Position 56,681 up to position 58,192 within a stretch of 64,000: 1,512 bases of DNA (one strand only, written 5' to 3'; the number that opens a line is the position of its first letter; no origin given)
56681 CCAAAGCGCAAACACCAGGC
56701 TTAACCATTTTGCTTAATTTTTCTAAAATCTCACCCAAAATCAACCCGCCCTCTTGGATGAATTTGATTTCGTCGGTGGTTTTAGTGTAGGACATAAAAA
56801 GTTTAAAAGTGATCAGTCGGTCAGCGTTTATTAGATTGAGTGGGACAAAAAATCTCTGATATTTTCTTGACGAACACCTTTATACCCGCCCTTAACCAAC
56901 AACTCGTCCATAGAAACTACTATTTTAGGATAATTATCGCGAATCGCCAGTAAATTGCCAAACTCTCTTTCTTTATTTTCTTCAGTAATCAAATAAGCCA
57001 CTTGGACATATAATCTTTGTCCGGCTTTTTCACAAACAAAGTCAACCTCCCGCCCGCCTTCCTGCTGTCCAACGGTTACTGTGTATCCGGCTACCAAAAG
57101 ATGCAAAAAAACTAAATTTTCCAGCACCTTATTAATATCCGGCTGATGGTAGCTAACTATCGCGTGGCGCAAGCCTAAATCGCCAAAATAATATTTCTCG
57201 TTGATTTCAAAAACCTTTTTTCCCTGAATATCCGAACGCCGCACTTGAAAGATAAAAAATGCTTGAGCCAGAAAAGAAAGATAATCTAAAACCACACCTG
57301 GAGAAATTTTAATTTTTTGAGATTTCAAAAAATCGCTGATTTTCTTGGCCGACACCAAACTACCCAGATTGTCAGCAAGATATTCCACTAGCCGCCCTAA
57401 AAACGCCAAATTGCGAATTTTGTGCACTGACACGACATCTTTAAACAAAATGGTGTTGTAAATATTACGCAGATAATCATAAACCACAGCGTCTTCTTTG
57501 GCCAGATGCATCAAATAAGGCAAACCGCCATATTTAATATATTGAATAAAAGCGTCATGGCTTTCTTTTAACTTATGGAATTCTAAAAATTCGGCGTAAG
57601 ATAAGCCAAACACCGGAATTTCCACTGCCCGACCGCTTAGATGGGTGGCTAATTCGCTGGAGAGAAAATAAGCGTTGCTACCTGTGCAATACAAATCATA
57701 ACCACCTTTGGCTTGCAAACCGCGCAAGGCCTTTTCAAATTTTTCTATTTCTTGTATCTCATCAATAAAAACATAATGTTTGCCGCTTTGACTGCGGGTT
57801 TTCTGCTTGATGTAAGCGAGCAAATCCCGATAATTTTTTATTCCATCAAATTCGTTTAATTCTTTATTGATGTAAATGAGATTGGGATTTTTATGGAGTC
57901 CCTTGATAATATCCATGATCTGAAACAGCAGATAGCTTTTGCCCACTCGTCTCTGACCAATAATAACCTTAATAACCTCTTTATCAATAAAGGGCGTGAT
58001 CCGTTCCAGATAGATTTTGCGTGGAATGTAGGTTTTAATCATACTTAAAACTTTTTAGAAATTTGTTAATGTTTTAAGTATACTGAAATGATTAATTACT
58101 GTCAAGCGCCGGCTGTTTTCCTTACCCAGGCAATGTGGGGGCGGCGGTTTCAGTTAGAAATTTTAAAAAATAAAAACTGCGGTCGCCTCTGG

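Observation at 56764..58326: AAA+ ATPase gene flanked by direct repeats of the map 5-prime end: an insertion scar in the secY-adk-map region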

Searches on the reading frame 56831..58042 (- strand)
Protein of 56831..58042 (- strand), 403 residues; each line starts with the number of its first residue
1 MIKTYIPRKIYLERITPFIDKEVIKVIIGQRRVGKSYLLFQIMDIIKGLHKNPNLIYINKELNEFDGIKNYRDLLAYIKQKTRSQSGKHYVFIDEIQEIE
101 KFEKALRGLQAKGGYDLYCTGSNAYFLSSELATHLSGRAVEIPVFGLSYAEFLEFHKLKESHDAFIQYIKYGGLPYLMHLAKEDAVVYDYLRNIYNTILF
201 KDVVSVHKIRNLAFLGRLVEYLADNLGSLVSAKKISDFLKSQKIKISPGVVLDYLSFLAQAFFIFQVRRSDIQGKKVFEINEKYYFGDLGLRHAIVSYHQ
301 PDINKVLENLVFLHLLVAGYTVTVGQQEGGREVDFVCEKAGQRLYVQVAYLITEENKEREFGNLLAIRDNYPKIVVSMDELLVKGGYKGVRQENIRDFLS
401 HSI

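Call 5: search_protein_families(library=pfam, proteins=[window:56831-58042:-])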
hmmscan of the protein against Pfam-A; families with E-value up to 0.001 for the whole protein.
window:56831-58042:- (403 aa): 2 families
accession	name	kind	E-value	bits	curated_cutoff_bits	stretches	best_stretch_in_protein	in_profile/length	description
PF13173.12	AAA_14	-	4e-30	104.9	27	1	24-153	4-129/129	AAA domain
PF13635.12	DUF4143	-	1.1e-15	58.1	28.1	1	201-348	2-157/160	Domain of unknown function (DUF4143)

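Call 13: find_homologous_proteins(query=window:56831-58042:-, max_evalue=1e-10)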
Query window:56831-58042:- (403 aa): 7981 proteins with E <= 1e-10 among 8000 candidates; the best 120 are listed.
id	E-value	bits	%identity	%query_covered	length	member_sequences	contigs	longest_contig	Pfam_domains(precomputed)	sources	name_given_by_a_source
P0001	1.9e-261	885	100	100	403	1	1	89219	PF13173.13,PF13635.13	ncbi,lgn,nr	ncbi:MAG: ATP-binding protein [Candidatus Magasanikbacteria bacterium]|nr:ATP-binding protein [Candi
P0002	5.4e-231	785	88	100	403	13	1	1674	PF13173.13,PF13635.13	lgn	-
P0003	1.4e-223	760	84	100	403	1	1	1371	PF13173.13,PF13635.13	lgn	-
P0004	6.1e-223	758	85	100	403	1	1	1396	PF13173.13,PF13635.13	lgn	-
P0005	1.9e-221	753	84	100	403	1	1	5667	PF13173.13,PF13635.13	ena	-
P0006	1.2e-217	741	83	100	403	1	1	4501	PF13173.13,PF13635.13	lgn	-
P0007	4.2e-187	640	72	100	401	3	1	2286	PF13173.13,PF13635.13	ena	-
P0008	1.0e-186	639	73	99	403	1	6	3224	PF13173.13,PF13635.13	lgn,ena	-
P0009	2.5e-185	634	72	100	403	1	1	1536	PF13173.13,PF13635.13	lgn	-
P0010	3.4e-185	634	74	99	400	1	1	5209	PF13173.13,PF13635.13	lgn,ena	-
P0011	3.9e-185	634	73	99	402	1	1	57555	PF13173.13,PF13635.13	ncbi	ncbi:MAG: ATP-binding protein [bacterium]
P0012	1.3e-184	632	70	100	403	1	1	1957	PF13173.13,PF13635.13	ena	-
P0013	1.6e-184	632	73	98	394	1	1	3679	PF13173.13,PF13635.13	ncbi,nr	ncbi:ATP-binding protein, partial [Candidatus Parcubacteria bacterium]|nr:ATP-binding protein [Candi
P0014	4.0e-184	630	74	99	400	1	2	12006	PF13173.13,PF13635.13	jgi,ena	-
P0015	4.1e-184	630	73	100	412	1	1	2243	PF13173.13,PF13635.13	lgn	-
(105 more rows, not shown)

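Call 14: find_encoding_contigs(protein=P0005, flank=5000, max_places=3)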
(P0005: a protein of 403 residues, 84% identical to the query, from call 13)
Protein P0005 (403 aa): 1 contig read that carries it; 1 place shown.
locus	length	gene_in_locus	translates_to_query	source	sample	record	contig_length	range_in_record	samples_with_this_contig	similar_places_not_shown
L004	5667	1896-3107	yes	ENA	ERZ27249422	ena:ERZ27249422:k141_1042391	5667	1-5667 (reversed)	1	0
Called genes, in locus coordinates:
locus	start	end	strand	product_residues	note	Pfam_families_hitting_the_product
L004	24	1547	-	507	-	PF12072:RNase_Y_N, PF00013:KH_1, PF22891:KH_PNO1_2nd (weak), PF08668:HDOD (faint), PF01966:HD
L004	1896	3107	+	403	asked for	PF13173:AAA_14, PF13635:DUF4143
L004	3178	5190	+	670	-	PF04760:IF2_N (weak), PF00009:GTP_EFTU, PF01926:MMR_HSR1, PF22042:EF-G_D2, PF03144:GTP_EFTU_D2 (faint), PF11987:IF-2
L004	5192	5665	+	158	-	?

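Call 15: find_encoding_contigs(protein=P0006, flank=5000, max_places=3)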
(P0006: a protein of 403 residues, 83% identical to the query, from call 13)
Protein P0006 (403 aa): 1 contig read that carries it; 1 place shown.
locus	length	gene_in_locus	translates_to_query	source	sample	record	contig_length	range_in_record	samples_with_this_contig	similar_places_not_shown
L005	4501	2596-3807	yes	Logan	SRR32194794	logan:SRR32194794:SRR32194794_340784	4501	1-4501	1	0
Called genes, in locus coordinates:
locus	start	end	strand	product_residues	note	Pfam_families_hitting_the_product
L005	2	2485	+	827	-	?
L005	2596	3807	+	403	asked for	PF13173:AAA_14, PF13635:DUF4143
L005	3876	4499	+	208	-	?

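Call 16: find_encoding_contigs(protein=P0002, flank=5000, max_places=3)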
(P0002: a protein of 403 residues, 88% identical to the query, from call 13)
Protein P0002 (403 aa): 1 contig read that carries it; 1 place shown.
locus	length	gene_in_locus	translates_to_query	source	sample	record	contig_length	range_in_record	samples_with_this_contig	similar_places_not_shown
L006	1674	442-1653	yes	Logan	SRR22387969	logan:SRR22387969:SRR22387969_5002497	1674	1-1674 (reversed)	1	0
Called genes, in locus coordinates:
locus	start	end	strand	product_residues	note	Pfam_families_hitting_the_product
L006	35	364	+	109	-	PF03819:MazG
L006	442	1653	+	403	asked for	PF13173:AAA_14, PF13635:DUF4143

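Call 22: find_related_loci(query=window:56831-58042:-, collection=metagenome_contigs, flank=5000)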
Query window:56831-58042:- (403 aa) in metagenome_contigs; peptide patterns used: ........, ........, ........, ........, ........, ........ (x = any residue, [..] = any of these).
373 stretches matched a pattern; 132 encode a relative of the query (tblastn E <= 1e-3); the best 80 are kept; 80 distinct loci.
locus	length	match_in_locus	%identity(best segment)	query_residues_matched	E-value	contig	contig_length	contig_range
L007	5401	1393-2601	88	1-403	0e+0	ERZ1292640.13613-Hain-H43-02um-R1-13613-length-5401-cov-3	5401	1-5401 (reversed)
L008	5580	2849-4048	69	1-402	0e+0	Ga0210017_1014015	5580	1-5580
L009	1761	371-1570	68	1-401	0e+0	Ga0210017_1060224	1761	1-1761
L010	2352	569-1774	67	1-403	0e+0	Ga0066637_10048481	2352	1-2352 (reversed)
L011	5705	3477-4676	69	1-402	7e-180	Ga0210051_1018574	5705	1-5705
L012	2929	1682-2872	68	1-400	0e+0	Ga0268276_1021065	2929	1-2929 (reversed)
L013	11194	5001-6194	65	1-399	4e-176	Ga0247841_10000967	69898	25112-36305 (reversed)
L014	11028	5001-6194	64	1-400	2e-173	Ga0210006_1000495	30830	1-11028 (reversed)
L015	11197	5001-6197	65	1-400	5e-173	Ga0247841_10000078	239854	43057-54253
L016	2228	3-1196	65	1-400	1e-179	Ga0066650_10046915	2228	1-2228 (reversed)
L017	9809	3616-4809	65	1-399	7e-167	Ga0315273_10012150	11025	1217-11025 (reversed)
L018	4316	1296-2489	65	1-399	2e-171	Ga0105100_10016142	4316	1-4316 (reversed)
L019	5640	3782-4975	65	1-399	2e-168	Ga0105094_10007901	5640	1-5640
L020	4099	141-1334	65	1-399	1e-170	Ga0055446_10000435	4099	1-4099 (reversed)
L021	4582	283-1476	64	1-400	6e-169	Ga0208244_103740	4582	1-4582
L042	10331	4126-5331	60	1-403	6e-155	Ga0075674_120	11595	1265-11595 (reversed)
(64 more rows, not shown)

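Call 29: search_protein_families(library=padloc, proteins=[window:56831-58042:-], max_evalue=0.01)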
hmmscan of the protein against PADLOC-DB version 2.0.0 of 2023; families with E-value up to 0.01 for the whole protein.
window:56831-58042:- (403 aa): 9 families
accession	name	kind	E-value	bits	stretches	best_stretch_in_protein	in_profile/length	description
PDLC04787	PDC-S01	-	3.9e-143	475.2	1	1-401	6-408/412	-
PDLC04789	PDC-S01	-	9.4e-42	141.4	1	12-318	7-302/375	-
PDLC04791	PDC-S01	-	3.2e-20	70.2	1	20-350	17-351/395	-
PDLC04790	PDC-S01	-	3.3e-19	66.9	1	1-366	8-381/422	-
PDLC04786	PDC-S01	-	8.7e-13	45.8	1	26-161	24-162/439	-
PDLC04792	PDC-S01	-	2.2e-10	37.7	1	15-160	10-159/452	-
PDLC04788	PDC-S01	-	8.9e-08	29.5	1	26-167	23-165/448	-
PDLC00266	PtuA1|PtuA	-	0.0016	15.7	1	19-95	22-95/483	AAA ATPase domain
PDLC04239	PDC-M01A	-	0.0017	14.9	1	19-54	198-234/552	-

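Call 30: search_protein_families(library=ncbifam, proteins=[window:56831-58042:-], max_evalue=0.01)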
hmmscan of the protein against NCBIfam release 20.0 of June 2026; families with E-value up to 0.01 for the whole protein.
window:56831-58042:- (403 aa): 0 families

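Call 39: search_solved_structures(query=window:56831-58042:-, max_evalue=1, show_alignments=1)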
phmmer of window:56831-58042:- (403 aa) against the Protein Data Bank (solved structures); distinct sequences matched with E-value up to 1: 0.

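Call 41: find_encoding_contigs(protein=P0003, flank=5000, max_places=3)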
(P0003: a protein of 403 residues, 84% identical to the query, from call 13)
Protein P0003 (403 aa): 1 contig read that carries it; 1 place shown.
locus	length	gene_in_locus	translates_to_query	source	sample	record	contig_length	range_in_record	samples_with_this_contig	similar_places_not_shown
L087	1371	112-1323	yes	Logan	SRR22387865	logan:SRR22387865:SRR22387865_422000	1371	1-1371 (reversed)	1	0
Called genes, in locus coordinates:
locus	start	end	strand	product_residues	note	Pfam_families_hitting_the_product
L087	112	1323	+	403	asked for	PF13173:AAA_14, PF13635:DUF4143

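Call 42: find_encoding_contigs(protein=P0004, flank=5000, max_places=3)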
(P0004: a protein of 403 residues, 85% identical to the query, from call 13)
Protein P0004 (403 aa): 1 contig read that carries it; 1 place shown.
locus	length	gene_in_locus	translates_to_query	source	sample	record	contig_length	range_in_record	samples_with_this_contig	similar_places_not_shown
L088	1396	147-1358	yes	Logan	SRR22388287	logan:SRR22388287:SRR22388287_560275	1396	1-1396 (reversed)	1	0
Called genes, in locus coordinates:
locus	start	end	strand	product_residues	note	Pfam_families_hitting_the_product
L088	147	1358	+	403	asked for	PF13173:AAA_14, PF13635:DUF4143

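Call 63: search_protein_families(library=pfam, proteins=[L042:2568-3407:-, L042:1924-2523:-], max_evalue=0.01)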
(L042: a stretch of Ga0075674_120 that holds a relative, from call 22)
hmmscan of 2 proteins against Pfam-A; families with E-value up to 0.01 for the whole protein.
L042:2568-3407:- (279 aa): 0 families

L042:1924-2523:- (199 aa): 5 families
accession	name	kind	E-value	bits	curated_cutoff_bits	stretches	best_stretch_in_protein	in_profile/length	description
PF00535.33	Glycos_transf_2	-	1.9e-30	106.5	23.3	1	6-107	1-105/168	Glycosyl transferase family 2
PF13641.12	Glyco_tranf_2_3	-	2.4e-12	47.8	27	1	5-194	3-201/230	Glycosyltransferase like family 2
PF10111.15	Glyco_tranf_2_2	-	5.4e-10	39.6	27.3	1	25-103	22-104/276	Glycosyltransferase like family 2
PF13632.12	Glyco_trans_2_3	-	0.0016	18.8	27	1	84-197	2-116/198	Glycosyl transferase family group 2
PF13704.12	Glyco_tranf_2_4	-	0.0036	18.2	27.5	1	30-68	17-54/98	Glycosyl transferase family 2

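Call 66: predict_structure(alignment_id=A1)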
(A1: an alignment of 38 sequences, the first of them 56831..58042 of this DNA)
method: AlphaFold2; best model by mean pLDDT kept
length: 403 residues; sequences in the alignment: 38
mean_pLDDT: 75.2   pTM: 0.76
mean pLDDT of the five models: 75.2, 75.1, 74.9, 69.6, 69.5
residues with pLDDT >= 90: 85; 70-90: 173; 50-70: 112; < 50: 33
segments of 3 or more residues with pLDDT < 50: 226-229, 269-282, 290-301
pLDDT, mean of each block of 10 residues (from residue 1): 70 92 86 84 94 91 85 93 87 85 88 90 59 71 86 88 86 71 71 59 56 64 49 71 69 58 51 34 55 39 74 88 72 85 89 83 86 88 74 90 63
secondary structure, 60 per line:
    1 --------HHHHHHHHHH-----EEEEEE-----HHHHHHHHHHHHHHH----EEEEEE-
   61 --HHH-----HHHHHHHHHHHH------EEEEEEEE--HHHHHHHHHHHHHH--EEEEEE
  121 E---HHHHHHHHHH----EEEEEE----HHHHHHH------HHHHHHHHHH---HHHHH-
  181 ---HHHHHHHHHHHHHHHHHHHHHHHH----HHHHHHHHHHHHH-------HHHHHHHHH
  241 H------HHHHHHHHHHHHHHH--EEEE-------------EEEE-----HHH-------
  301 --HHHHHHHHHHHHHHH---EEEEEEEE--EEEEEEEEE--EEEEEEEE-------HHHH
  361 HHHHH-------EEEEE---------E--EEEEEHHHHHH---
elements in order: H9-18 E24-29 H35-49 E54-59 H71-82 E89-96 H99-112 E115-121 H125-134 E139-144 H149-155 H162-171 H175-179 H184-207 H212-224 H232-241 H248-262 E265-268 E282-285 H303-317 E321-328 E331-339 E342-349 H357-365 E373-377 E390-394 H395-400

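Call 69: fold_search(model_id=the predicted structure, library=pdb)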
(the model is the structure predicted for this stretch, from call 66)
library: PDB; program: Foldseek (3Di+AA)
matches with E <= 10: 1326; with E <= 0.001: 71
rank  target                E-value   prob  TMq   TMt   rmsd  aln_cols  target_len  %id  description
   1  8q41_B                8.4e-06  0.97  0.20  0.19  22.7       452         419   12  Crystal structure of Can2 (E341A) bound to cA4 and TTTAAA ssDNA (released 2023-11-22)
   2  8bob_C                1.1e-05  1.00  0.34  0.33  17.3       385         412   11  Structural basis for negative regulation of the maltose system (released 2023-10-18)
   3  3shf                  1.3e-05  1.00  0.32  0.13  17.2       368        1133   14  Crystal structure of the R265S mutant of full-length murine Apaf-1 (released 2011-08-24)
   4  9u49_A                1.7e-05  0.95  0.19  0.19  23.6       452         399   12  crystal structure of Cdn1 in complex with cA4 (released 2026-02-04)
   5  9ria_B                1.8e-05  1.00  0.43  0.23   7.5       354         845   14  Cryo-EM structure of tomato NRC3-AVRcap1b complex (released 2025-07-23)
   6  4lgm                  2.2e-05  1.00  0.28  0.40  13.5       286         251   15  Crystal Structure of Sulfolobus solfataricus Vps4 (released 2013-11-06)
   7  8xvb_A                3.6e-05  1.00  0.31  0.47   5.2       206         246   13  Cryo-EM structure of ATP-DNA-MuB filaments (released 2024-08-14)
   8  8bao_B                4.5e-05  0.90  0.18  0.19  22.7       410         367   13  Dysgonamonadaceae bacterium CRISPR ancillary nuclease 2 (released 2022-11-30)
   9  7tib_C                4.8e-05  1.00  0.33  0.40  11.5       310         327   14  Structure of the yeast clamp loader (Replication Factor C RFC) bound to the open sliding clamp (Proliferating Cell Nuc (released 2022-02-16)
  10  9ria_A                5.8e-05  1.00  0.42  0.23   7.6       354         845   14  Cryo-EM structure of tomato NRC3-AVRcap1b complex (released 2025-07-23)
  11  8z4i_A                5.8e-05  0.99  0.29  0.30  16.2       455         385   13  crystal structure of Cdn1 in complex with cA3 (released 2026-02-04)
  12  6wxw_A                7.8e-05  0.91  0.19  0.21  21.3       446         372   10  crystal structure of apo Card1 (released 2020-12-30)
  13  2qby_A                8.8e-05  1.00  0.38  0.41   9.8       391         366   12  Crystal structure of a heterodimer of Cdc6/Orc1 initiators bound to origin DNA (from S. solfataricus) (released 2007-09-11)
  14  4bj1                  1.1e-04  1.00  0.29  0.41   8.9       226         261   16  Crystal structure of Saccharomyces cerevisiae RIF2 (released 2013-06-19)
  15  8umv_C                1.2e-04  1.00  0.30  0.36  11.2       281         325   14  Atomic model of the human CTF18-RFC-PCNA-DNA ternary complex with narrow PCNA opening state I (state 5) (released 2024-05-08)
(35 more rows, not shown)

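Call 74: find_related_loci(query=window:56831-58042:-, collection=viral_contigs, flank=4000)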
Query window:56831-58042:- (403 aa) in viral_contigs; peptide patterns used: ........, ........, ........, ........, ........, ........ (x = any residue, [..] = any of these).
18 stretches matched a pattern, but none encodes a relative of the query by tblastn (E <= 1e-3).
